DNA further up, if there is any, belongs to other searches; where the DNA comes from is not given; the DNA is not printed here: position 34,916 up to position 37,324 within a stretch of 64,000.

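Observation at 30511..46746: Candidate undescribed system: SNF2 ATPase, multi-zinc-finger protein and giant TM-anchored surface protein in one coupled operon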

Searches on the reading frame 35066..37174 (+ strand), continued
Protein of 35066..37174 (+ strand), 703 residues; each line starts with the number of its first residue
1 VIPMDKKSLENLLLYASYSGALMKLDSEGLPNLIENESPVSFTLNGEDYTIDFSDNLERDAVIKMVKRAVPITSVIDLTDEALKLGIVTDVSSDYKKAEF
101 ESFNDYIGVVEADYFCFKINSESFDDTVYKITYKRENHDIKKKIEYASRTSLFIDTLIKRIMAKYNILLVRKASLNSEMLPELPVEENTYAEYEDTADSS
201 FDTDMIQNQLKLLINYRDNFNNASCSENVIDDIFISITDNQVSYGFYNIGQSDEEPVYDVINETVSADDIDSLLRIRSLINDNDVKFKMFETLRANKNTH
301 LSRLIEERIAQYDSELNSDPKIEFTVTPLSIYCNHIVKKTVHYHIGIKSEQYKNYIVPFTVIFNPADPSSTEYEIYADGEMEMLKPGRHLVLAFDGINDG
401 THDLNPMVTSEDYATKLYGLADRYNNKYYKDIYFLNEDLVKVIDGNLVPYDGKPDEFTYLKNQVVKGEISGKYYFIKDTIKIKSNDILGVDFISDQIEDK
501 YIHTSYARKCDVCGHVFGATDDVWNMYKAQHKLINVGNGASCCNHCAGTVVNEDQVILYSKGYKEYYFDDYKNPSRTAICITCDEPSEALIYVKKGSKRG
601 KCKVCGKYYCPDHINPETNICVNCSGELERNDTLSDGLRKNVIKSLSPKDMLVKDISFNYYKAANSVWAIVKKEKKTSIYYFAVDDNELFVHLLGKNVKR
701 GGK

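Call 55: find_encoding_contigs(protein=P0055, flank=10000, max_places=2)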
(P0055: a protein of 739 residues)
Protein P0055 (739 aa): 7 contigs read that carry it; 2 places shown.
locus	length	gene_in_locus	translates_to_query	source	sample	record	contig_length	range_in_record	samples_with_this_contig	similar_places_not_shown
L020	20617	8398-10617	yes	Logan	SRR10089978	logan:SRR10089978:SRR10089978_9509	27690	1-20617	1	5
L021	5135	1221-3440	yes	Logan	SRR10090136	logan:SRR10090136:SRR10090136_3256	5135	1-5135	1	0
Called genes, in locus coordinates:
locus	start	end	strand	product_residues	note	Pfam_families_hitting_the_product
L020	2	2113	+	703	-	?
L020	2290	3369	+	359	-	-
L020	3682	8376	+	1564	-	PF00176:SNF2-rel_dom (weak), PF04851:ResIII (faint)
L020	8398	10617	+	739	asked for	-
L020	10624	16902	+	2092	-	PF13306:LRR_5 (weak), PF09479:Flg_new, PF18657:YDG, PF18676:MBG_2, PF18657:YDG, PF18887:MBG_3 (weak)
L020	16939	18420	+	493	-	-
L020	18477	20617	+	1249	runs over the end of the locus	-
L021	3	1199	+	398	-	?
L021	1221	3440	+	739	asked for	-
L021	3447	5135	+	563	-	?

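Call 57: find_encoding_contigs(protein=P0058, flank=10000, max_places=2)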
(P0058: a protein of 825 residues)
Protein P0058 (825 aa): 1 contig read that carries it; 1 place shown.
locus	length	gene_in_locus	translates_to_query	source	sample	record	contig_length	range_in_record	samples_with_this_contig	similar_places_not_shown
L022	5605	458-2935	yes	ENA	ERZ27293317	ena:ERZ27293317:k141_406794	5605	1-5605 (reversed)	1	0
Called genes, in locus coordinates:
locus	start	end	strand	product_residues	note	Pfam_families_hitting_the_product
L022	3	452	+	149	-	?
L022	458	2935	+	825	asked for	-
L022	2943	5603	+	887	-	?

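Call 58: find_encoding_contigs(protein=P0061, flank=10000, max_places=2)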
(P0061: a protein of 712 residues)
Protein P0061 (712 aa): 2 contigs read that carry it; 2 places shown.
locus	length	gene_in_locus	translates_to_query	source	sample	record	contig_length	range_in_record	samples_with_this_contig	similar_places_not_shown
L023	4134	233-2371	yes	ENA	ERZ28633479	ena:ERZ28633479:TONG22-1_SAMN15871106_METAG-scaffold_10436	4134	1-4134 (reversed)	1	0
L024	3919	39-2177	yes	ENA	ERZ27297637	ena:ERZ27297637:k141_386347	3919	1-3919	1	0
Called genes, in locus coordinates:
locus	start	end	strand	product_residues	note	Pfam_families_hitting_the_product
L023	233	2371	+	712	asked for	-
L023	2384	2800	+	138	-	-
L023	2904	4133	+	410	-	?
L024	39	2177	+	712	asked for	-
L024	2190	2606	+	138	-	-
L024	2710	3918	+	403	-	?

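Call 59: find_encoding_contigs(protein=P0074, flank=10000, max_places=2)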
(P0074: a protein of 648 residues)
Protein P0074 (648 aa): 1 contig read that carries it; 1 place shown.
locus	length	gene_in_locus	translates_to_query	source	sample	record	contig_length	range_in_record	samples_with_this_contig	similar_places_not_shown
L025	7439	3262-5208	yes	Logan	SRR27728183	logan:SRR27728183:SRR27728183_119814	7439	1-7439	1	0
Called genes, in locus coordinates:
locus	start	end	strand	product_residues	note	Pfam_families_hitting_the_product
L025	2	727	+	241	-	?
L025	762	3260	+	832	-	PF00176:SNF2-rel_dom, PF04851:ResIII (faint)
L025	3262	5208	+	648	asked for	-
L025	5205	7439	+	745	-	?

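Call 66: find_encoding_contigs(protein=P0085, flank=10000, max_places=2)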
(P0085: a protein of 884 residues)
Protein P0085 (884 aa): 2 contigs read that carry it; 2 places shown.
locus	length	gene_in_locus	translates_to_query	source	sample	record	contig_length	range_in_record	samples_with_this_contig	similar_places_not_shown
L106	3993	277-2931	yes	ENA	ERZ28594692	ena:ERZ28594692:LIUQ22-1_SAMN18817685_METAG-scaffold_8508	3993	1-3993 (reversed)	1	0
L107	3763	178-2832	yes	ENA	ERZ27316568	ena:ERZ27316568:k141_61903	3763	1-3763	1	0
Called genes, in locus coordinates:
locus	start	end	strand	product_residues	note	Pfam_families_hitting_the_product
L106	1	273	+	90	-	?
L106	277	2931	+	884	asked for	-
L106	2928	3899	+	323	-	-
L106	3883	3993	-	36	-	?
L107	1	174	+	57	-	?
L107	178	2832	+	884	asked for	-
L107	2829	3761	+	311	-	?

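Call 67: find_encoding_contigs(protein=P0079, flank=10000, max_places=2)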
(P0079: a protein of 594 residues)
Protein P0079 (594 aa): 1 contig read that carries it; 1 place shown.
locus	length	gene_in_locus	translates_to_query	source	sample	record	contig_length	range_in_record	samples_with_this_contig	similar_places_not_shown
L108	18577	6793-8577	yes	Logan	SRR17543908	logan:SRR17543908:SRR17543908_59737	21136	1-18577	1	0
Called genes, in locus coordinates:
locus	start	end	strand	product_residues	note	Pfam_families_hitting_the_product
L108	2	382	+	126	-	?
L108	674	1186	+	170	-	-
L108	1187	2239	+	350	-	-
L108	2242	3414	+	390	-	-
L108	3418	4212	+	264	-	-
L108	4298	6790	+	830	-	PF00176:SNF2-rel_dom, PF04851:ResIII (weak), PF00270:DEAD (weak)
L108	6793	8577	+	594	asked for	-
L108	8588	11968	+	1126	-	PF18998:Flg_new_2 (faint), PF09479:Flg_new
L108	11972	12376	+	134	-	PF01381:HTH_3, PF12844:HTH_19 (weak), PF13560:HTH_31 (weak)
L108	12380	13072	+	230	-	PF13421:Band_7_1 (weak)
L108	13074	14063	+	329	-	-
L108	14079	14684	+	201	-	-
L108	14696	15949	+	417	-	PF00004:AAA, PF06068:TIP49 (weak), PF07728:AAA_5 (weak), PF17862:AAA_lid_3 (weak), PF09336:Vps4_C (weak)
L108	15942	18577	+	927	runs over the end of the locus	PF13676:TIR_2 (faint)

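Call 69: search_protein_families(library=pfam, proteins=[L020:16939-18417:+, L020:18477-20615:+, L023:2904-4133:+, L025:2-724:+, L108:15942-18575:+, L108:12380-13069:+, L106:2928-3896:+, L108:8588-11965:+, L022:2943-5603:+], max_evalue=0.01)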
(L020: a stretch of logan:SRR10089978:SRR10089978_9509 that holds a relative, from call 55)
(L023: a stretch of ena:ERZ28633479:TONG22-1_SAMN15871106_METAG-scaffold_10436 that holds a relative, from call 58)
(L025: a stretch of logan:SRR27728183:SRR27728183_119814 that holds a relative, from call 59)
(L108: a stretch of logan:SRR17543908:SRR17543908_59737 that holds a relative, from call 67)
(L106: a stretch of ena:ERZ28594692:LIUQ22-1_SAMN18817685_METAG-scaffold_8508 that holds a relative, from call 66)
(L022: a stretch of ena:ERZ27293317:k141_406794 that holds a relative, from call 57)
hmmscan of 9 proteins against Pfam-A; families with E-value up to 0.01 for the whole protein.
L020:16939-18417:+ (493 aa): 1 family
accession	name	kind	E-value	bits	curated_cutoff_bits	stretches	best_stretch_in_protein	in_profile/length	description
PF19975.5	DO-GTPase1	-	0.0065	16.2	27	0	138-236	2-89/271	Double-GTPase 1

L020:18477-20615:+ (713 aa): 0 families

L023:2904-4133:+ (410 aa): 0 families

L025:2-724:+ (241 aa): 0 families

L108:15942-18575:+ (878 aa): 2 families
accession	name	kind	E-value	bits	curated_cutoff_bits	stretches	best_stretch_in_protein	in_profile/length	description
PF13676.11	TIR_2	-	6.7e-06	27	28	1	165-284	1-106/122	TIR domain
PF21344.3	Zn_ribbon_LysW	-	0.00071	19.6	27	1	9-33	2-28/46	Alpha-aminoadipate carrier protein LysW-like, globular domain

L108:12380-13069:+ (230 aa): 1 family
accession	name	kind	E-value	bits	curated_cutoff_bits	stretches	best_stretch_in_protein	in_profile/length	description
PF13421.11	Band_7_1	-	2.1e-06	27.9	24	1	81-220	69-203/211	SPFH domain-Band 7 family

L106:2928-3896:+ (323 aa): 2 families
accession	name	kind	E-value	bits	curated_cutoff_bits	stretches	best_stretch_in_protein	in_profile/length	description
PF13306.12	LRR_5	-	0.00046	20.5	27.7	1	264-305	22-63/127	BspA type Leucine rich repeat region (6 copies)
PF10060.15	DUF2298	-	0.0095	15.4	27.8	0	41-196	315-461/488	Uncharacterized membrane protein (DUF2298)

L108:8588-11965:+ (1126 aa): 2 families
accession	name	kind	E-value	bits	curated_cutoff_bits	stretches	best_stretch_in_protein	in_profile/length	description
PF09479.16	Flg_new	-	8.8e-39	131.9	27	5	553-622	1-65/65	Listeria-Bacteroides repeat domain (List_Bact_rpt)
PF18998.6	Flg_new_2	-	1.2e-08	35.3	23.6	0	560-625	9-71/73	Divergent InlB B-repeat domain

L022:2943-5603:+ (887 aa): 7 families
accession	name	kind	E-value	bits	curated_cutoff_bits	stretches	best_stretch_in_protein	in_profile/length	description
PF09479.16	Flg_new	-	7.9e-21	74.4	27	3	424-494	1-65/65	Listeria-Bacteroides repeat domain (List_Bact_rpt)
PF18676.6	MBG_2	-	1.6e-13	51.4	25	1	733-808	1-71/72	MBG domain (YGX type)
PF18998.6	Flg_new_2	-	1.7e-08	34.8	23.6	0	584-615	15-45/73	Divergent InlB B-repeat domain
PF13895.12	Ig_2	-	5e-05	23.9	27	1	656-720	12-75/79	Immunoglobulin domain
PF13306.12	LRR_5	-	0.00012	22.4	27.7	1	235-285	22-71/127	BspA type Leucine rich repeat region (6 copies)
PF24453.1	DUF7569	-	0.0019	18.7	27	1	301-335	9-43/70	Family of unknown function (DUF7569)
PF13927.12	Ig_3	-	0.0073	17.2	30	0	643-709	1-77/78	Immunoglobulin domain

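Call 70: search_protein_families(library=padloc, proteins=[L020:16939-18417:+, L020:18477-20615:+, L023:2904-4133:+, L108:4298-6787:+, L108:6793-8574:+, L108:15942-18575:+, L108:12380-13069:+, L108:13074-14060:+, L108:14079-14681:+, L108:14696-15946:+], max_evalue=0.01)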
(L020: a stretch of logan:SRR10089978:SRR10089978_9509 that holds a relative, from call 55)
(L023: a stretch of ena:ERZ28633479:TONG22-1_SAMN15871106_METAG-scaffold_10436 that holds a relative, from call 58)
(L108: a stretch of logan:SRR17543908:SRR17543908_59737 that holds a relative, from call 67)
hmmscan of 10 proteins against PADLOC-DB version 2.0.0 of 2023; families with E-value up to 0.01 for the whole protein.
L020:16939-18417:+ (493 aa): 0 families

L020:18477-20615:+ (713 aa): 0 families

L023:2904-4133:+ (410 aa): 0 families

L108:4298-6787:+ (830 aa): 22 families
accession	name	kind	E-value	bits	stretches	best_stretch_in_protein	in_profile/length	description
PDLC02500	BrxHI|BrxHII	-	4.9e-19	66.4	1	62-343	91-297/933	BrxHI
PDLC00633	ZorD1|ZorD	-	6.8e-16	55.5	2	40-128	423-512/908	"SWI2/SNF2 helicase, Mrr-like nuclease"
PDLC02623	DrmD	-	2e-14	50.4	2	279-350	240-311/1040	DrmD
PDLC02843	DpdE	-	2.4e-14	50.2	2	80-131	177-228/1091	DpdE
PDLC02840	DpdE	-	1.2e-11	41.6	2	82-131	180-230/1091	DpdE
PDLC02621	DrmD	-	1.6e-11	41.2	1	83-140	143-200/1040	DrmD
PDLC00659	HmaA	-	1.4e-09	34.4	1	61-153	104-200/1176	SNF2 helicase / DEAD-box helicase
PDLC02841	DpdE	-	3.5e-09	33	2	66-131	173-238/1037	DpdE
PDLC02634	DrmD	-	6.3e-09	32.2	1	71-129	101-159/900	DrmD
PDLC02845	DpdE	-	3.4e-08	29.8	1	63-133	845-914/1293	DpdE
PDLC02572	DrmA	-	1.2e-07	28.1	1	83-140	140-197/1043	DrmA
PDLC02618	DrmD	-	1.3e-07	29.3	1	64-139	112-187/273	DrmD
PDLC02632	DrmD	-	4.1e-07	26.9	1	83-139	145-201/662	DrmD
PDLC02504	BrxHI|BrxHII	-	6.7e-07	25.6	1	64-127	112-175/971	BrxHII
PDLC02622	DrmD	-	2.4e-06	24.7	1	83-139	144-200/422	DrmD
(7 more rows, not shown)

L108:6793-8574:+ (594 aa): 0 families

L108:15942-18575:+ (878 aa): 1 family
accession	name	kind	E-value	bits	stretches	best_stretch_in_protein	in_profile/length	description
PDLC05062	PDC-S66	-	2.3e-05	22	1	133-245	116-224/282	-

L108:12380-13069:+ (230 aa): 0 families

L108:13074-14060:+ (329 aa): 0 families

L108:14079-14681:+ (201 aa): 0 families

L108:14696-15946:+ (417 aa): 11 families
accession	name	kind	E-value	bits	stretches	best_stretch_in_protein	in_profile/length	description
PDLC02196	IetA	-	9.1e-25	85.9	1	152-394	97-324/374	-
PDLC02195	IetA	-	6.3e-22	76.4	1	181-385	140-329/395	-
PDLC00915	TRIP13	-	3.7e-18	64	1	151-398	36-293/302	TRIP13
PDLC04232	IetA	-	7.2e-16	56.5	1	138-375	77-299/330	-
PDLC04231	IetA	-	2.2e-08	32.3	1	180-250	119-188/262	-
PDLC00914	TRIP13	-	6.3e-05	20.6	1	182-361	75-262/302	TRIP13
PDLC02372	Nhi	-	6.4e-05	19.8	1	181-262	202-288/470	-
PDLC04140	mad8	-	0.00012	19.8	0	177-202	26-51/314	mads_8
PDLC02350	AbiO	-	0.00044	17.1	1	182-261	196-281/468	AbiO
PDLC03838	DolB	-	0.00062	17.1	1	145-214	140-202/375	-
PDLC03921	MkoA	-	0.0034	13.1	1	182-204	1046-1068/1607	-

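Call 73: fold_search(model_id=the predicted structure, library=viral)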
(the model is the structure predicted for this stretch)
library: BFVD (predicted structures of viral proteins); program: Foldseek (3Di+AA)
matches with E <= 10: 741; with E <= 0.001: 0
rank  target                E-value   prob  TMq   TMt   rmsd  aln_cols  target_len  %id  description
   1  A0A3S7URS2            1.6e-02  0.14  0.06  0.06  20.2       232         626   13  (no name in the UniProt tables at hand)
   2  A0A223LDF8            1.7e-02  0.14  0.07  0.12  23.3       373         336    7  Uncharacterized protein [Bacillus phage PBS1]
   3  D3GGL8                4.1e-02  0.06  0.07  0.08  32.5       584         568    8  Putative non-structural transmembrane glycoprotein [Hapavirus ngaingan]
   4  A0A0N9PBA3            5.4e-02  0.15  0.07  0.15  23.3       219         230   11  (no name in the UniProt tables at hand)
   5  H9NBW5                6.0e-02  0.03  0.07  0.08  36.2       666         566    9  (no name in the UniProt tables at hand)
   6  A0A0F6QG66            7.0e-02  0.03  0.06  0.07  28.1       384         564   12  Glycoprotein [Alfalfa dwarf virus]
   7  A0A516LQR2            7.8e-02  0.09  0.10  0.13  16.1       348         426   10  (no name in the UniProt tables at hand)
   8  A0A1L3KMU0            1.0e-01  0.06  0.07  0.06  33.7       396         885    8  Putative glycoprotein [Beihai rhabdo-like virus 3]
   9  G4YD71                1.3e-01  0.38  0.08  0.19  21.6       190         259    6  (no name in the UniProt tables at hand)
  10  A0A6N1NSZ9            1.3e-01  0.35  0.09  0.21  11.5       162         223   12  Putative orfan [Tupanvirus soda lake]
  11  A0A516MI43            1.3e-01  0.13  0.11  0.10  24.7       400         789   13  (no name in the UniProt tables at hand)
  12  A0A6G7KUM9            1.6e-01  0.13  0.05  0.23  23.9       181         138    8  (no name in the UniProt tables at hand)
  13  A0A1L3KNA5            1.6e-01  0.04  0.07  0.09  23.1       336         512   10  Putative glycoprotein [Xingshan nematode virus 4]
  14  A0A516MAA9            1.6e-01  0.01  0.04  0.05  32.3       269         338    9  (no name in the UniProt tables at hand)
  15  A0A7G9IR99            1.7e-01  0.06  0.07  0.09  26.2       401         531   12  Putative glycoprotein [Thrips tabaci associated dimarhabdovirus 1]
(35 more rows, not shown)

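Call 80: search_protein_families(library=padloc, alignment_id=A6, max_evalue=0.00001)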
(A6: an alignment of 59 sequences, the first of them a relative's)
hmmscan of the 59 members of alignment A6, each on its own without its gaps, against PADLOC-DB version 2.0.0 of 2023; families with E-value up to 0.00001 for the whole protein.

A. member 1, L001:675-1187:+ (171 aa): 0 families

B. families by the number of members that match (of 59 scanned): 35 families (the first 25 are shown)
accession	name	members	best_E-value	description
PDLC04135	mad3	2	1.3e-35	mads_3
PDLC04140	mad8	2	9.1e-12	mads_8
PDLC03859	LmuB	2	3.6e-08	-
PDLC04999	PDC-S33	2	2.3e-06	-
PDLC04962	PDC-S22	1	1.2e-116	-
PDLC04899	PDC-S07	1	1.5e-13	-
PDLC02926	HTH_VI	1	1.1e-11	-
PDLC00298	PtuA1|PtuA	1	3.7e-10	AAA ATPase domain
PDLC00310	PtuA1|PtuA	1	1.1e-09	AAA ATPase domain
PDLC00278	PtuA1|PtuA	1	3.5e-09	AAA ATPase domain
PDLC00091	GajA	1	4.9e-09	AAA ATPase domain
PDLC04213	HEC-02A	1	7.5e-09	-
PDLC00096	GajA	1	1.4e-08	AAA ATPase domain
PDLC02979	AriA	1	1.5e-08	-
PDLC00279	PtuA1|PtuA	1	1.6e-08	AAA ATPase domain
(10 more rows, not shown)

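Call 81: search_protein_families(library=pfam, alignment_id=A6, max_evalue=0.00001)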
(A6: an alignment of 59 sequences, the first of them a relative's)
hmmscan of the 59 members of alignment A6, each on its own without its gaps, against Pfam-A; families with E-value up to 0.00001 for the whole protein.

A. member 1, L001:675-1187:+ (171 aa): 4 families
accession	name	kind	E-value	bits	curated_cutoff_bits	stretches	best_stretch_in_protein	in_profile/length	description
PF00583.31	Acetyltransf_1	-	1.4e-16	61.3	20.7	1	49-146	27-116/116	Acetyltransferase (GNAT) family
PF13508.13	Acetyltransf_7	-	3.7e-12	46.9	27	1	53-147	3-83/84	Acetyltransferase (GNAT) domain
PF13673.13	Acetyltransf_10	-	2.7e-07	31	23.6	1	88-153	50-114/128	Acetyltransferase (GNAT) domain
PF13302.13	Acetyltransf_3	-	6.1e-06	27.4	25.4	1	54-147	55-138/138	Acetyltransferase (GNAT) domain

B. families by the number of members that match (of 59 scanned): 58 families (the first 25 are shown)
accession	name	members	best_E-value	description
PF13302.13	Acetyltransf_3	3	6.5e-31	Acetyltransferase (GNAT) domain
PF14268.11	YoaP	3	1.1e-20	YoaP-like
PF00583.31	Acetyltransf_1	3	1.4e-16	Acetyltransferase (GNAT) family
PF04551.19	GcpE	2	7.8e-141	GcpE protein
PF00990.26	GGDEF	2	1.3e-39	Diguanylate cyclase, GGDEF domain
PF00488.27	MutS_V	2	1.5e-19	MutS domain V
PF02463.25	SMC_N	2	2.7e-15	RecF/RecN/SMC N terminal domain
PF04607.23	RelA_SpoT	2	6.9e-15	Region found in RelA / SpoT proteins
PF03577.20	Peptidase_C69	1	9.6e-159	Peptidase family C69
PF03051.21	Peptidase_C1_2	1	1.9e-152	Peptidase C1-like family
PF05673.19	DUF815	1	2.3e-81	Protein of unknown function (DUF815)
PF03313.21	SDH_alpha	1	5.4e-68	Serine dehydratase alpha chain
PF01554.23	MatE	1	1.6e-52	MatE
PF00230.25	MIP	1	4.7e-45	Major intrinsic protein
PF01728.25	FtsJ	1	1e-36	FtsJ-like methyltransferase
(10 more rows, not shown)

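Call 87: find_encoding_contigs(protein=P0060, flank=10000, max_places=2)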
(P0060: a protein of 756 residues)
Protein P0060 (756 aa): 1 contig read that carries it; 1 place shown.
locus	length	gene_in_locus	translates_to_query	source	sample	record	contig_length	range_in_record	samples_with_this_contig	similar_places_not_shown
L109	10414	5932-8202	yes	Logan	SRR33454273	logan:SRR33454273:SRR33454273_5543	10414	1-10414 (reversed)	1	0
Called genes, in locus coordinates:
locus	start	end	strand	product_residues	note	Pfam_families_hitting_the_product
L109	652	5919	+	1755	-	PF04851:ResIII (faint), PF00176:SNF2-rel_dom (weak)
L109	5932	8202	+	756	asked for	-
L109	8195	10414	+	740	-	?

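Call 88: find_encoding_contigs(protein=P0076, flank=10000, max_places=2)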
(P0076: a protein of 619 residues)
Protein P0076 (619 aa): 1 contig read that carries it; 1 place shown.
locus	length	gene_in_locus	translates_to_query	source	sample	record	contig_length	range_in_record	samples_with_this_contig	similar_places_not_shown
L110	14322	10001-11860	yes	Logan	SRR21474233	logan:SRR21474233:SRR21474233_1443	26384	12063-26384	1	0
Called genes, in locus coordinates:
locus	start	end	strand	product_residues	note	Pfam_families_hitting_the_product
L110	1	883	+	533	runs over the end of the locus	-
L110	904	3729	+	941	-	PF00004:AAA, PF00089:Trypsin, PF13365:Trypsin_2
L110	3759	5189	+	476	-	-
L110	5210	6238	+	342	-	-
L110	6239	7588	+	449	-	-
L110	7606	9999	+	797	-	PF00176:SNF2-rel_dom (weak), PF04851:ResIII (faint), PF00176:SNF2-rel_dom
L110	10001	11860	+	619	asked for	-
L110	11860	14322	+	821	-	?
